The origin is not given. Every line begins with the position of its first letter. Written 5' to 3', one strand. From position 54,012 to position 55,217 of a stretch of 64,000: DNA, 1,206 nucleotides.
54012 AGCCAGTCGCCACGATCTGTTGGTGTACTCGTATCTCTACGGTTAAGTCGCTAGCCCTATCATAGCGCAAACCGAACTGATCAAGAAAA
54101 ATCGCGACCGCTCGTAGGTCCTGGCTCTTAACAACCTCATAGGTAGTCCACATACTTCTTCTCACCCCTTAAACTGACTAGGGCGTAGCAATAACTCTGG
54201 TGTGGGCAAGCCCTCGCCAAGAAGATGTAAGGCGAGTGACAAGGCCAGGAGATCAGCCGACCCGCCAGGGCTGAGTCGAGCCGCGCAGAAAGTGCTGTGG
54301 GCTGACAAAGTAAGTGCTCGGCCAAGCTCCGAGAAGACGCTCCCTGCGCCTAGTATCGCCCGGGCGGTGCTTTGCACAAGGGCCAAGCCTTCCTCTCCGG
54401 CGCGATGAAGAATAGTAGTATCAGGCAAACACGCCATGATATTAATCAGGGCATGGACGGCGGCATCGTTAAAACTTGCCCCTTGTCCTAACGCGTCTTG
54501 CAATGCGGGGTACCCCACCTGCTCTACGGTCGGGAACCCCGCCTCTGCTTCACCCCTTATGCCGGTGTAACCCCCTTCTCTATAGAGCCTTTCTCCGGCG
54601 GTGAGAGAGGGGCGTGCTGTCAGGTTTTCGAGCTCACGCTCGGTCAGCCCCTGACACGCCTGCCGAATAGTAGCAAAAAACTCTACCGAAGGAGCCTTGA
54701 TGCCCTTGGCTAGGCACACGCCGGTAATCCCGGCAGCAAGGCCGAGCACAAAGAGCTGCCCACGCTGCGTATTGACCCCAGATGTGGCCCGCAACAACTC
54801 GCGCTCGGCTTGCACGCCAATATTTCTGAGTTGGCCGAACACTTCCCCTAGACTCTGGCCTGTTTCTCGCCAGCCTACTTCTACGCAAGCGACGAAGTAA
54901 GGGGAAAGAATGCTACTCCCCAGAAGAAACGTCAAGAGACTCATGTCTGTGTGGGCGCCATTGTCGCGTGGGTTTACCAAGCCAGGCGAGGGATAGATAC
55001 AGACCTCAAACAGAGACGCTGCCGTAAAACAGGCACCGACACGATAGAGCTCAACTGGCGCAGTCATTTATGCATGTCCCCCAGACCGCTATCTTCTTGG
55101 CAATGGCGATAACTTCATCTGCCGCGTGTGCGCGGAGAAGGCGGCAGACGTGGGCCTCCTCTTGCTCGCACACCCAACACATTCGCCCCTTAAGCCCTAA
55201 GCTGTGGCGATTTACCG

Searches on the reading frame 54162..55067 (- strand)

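Call 85: search_protein_families(library=ncbifam, proteins=[window:54162-55067:-], max_evalue=1e-10)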
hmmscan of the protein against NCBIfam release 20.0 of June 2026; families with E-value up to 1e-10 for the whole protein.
window:54162-55067:- (301 aa): 4 families
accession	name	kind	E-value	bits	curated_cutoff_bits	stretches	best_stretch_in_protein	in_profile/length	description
TIGR03125.1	citrate_citG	equivalog_domain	8.4e-73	245.2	272.3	1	15-281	8-273/275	triphosphoribosyl-dephospho-CoA synthase CitG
TIGR03132.1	malonate_mdcB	equivalog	9.1e-71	238.5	282.35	1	10-282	4-270/272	triphosphoribosyl-dephospho-CoA synthase MdcB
NF002315.0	PRK01237.1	equivalog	2e-62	211.1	280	1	17-283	24-281/291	triphosphoribosyl-dephospho-CoA synthase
NF007503.0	PRK10096.1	equivalog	1.9e-43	148.8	477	1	17-280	28-289/292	triphosphoribosyl-dephospho-CoA synthase CitG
